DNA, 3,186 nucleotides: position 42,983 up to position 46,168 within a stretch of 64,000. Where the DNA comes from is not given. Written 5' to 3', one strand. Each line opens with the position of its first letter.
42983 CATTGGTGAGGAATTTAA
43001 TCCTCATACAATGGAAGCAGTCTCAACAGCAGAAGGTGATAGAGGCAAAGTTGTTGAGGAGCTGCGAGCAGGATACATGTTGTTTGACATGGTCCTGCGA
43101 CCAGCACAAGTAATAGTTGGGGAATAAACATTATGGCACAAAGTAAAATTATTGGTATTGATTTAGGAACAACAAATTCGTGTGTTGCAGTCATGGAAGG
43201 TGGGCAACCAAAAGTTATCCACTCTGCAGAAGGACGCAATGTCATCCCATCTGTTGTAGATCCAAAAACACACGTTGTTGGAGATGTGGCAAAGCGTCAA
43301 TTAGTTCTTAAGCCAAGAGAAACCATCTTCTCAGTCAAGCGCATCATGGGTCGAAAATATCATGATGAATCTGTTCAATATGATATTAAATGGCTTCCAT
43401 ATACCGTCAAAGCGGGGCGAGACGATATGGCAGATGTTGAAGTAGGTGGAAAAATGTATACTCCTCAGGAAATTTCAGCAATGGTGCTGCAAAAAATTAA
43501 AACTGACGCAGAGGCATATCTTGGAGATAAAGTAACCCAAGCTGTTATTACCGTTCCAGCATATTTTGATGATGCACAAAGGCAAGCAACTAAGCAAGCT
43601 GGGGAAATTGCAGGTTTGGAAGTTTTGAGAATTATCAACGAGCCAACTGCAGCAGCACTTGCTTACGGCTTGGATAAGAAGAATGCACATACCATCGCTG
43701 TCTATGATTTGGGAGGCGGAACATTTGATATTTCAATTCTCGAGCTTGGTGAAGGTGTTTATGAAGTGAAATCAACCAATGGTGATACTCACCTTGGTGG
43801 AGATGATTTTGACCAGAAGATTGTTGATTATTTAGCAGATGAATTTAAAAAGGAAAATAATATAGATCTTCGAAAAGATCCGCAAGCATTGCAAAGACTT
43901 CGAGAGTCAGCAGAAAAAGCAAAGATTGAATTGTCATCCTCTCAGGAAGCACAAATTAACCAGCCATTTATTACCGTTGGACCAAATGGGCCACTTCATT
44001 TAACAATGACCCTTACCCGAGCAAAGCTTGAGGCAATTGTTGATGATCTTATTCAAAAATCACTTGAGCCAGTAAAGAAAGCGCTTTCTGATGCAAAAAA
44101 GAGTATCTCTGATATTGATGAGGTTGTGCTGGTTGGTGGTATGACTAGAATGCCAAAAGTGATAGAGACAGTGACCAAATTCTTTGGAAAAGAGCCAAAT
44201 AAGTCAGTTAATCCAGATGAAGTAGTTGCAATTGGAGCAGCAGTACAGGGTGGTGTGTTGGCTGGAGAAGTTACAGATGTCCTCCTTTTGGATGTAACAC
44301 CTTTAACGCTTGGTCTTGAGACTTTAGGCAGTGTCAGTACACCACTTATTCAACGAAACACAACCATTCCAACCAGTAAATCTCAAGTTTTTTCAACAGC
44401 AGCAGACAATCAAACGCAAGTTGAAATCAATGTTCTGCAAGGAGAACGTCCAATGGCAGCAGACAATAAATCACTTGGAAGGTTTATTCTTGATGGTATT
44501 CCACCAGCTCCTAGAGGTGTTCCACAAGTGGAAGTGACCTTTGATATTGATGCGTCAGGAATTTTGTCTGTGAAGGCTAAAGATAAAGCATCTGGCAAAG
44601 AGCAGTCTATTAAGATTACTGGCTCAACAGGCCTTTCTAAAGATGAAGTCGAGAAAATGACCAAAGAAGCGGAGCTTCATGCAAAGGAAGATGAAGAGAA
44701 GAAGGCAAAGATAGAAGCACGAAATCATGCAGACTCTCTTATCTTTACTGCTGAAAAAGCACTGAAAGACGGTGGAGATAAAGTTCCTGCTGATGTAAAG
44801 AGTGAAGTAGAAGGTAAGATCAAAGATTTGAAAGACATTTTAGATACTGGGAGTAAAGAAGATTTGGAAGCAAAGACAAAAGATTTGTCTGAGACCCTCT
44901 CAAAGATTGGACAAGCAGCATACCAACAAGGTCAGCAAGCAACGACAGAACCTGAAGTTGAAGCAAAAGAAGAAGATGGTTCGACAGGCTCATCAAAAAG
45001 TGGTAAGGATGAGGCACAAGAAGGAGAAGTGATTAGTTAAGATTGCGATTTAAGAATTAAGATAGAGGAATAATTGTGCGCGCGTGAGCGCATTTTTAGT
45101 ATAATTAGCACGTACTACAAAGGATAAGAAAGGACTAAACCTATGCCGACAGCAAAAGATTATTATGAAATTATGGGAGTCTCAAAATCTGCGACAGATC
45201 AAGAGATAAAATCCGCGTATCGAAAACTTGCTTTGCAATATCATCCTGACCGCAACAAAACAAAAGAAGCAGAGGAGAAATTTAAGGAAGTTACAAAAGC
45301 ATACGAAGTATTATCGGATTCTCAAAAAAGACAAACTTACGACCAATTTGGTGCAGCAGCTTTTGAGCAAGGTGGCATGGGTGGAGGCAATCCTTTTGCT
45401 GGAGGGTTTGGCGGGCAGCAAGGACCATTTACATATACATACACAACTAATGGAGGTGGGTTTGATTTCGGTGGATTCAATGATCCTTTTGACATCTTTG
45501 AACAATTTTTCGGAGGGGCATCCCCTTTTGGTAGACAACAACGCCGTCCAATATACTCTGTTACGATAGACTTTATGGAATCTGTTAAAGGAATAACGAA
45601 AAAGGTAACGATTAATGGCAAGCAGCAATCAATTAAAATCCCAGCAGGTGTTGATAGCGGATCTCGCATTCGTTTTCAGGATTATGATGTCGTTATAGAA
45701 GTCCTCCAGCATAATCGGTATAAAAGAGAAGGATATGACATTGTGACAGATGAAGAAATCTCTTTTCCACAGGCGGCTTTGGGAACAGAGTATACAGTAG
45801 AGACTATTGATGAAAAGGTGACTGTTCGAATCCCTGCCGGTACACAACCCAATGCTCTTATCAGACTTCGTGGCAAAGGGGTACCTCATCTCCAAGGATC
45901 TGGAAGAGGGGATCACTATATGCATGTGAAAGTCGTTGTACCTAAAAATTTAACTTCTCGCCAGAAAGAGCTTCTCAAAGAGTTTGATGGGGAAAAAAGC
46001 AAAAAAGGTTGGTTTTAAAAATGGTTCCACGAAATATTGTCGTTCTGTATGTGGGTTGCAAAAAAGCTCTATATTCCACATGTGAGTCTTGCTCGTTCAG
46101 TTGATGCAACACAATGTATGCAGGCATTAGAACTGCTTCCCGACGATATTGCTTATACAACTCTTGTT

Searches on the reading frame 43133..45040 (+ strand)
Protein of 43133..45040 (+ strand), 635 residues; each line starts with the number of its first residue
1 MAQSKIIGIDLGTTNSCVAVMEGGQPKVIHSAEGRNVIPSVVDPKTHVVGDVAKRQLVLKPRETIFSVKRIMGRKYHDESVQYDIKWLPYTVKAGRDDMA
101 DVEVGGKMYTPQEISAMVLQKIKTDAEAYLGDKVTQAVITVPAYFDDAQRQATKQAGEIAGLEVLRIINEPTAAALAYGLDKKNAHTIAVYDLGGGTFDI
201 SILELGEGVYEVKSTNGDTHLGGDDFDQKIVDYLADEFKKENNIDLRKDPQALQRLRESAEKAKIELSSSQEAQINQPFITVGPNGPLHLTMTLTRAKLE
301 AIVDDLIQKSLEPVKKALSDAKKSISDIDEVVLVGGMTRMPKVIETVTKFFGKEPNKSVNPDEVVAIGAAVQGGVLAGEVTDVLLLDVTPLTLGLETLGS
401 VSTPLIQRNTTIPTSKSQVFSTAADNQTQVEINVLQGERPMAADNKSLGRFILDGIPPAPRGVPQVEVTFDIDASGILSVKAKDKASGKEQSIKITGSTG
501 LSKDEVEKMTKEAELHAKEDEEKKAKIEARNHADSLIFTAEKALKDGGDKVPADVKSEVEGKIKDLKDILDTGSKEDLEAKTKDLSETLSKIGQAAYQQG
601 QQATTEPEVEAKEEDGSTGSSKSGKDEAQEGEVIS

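Call 54: search_protein_families(library=pfam, proteins=[window:43133-45040:+], max_evalue=0.01)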
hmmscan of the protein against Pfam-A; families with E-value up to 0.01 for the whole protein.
window:43133-45040:+ (635 aa): 3 families
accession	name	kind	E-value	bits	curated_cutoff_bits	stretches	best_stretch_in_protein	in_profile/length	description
PF00012.26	HSP70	-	1.5e-257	856.1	20.6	1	6-598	1-599/599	Hsp70 protein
PF06723.19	MreB_Mbl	-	1.1e-19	70.9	27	1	121-370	80-316/327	MreB/Mbl protein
PF14450.12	FtsA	-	0.001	19.8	31.8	0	191-355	3-112/127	Cell division protein FtsA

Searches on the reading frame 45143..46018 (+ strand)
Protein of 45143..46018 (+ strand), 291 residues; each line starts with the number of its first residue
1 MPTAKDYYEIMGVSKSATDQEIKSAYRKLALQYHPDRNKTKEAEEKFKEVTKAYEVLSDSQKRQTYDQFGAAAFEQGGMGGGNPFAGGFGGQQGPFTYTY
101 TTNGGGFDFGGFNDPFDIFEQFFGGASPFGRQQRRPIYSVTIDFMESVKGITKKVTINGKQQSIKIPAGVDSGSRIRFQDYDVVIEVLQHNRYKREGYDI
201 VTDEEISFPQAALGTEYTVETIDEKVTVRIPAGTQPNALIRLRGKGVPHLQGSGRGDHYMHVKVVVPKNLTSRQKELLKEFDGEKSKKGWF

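Call 54: search_protein_families(library=pfam, proteins=[window:45143-46018:+], max_evalue=0.01)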
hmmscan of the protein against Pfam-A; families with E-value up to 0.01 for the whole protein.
window:45143-46018:+ (291 aa): 2 families
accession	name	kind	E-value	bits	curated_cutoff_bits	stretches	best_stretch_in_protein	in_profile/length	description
PF01556.23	DnaJ_C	-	1e-33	116.9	26.6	1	138-267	3-152/152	DnaJ C terminal domain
PF00226.36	DnaJ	-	3.8e-29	101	27.8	1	6-67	1-63/63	DnaJ domain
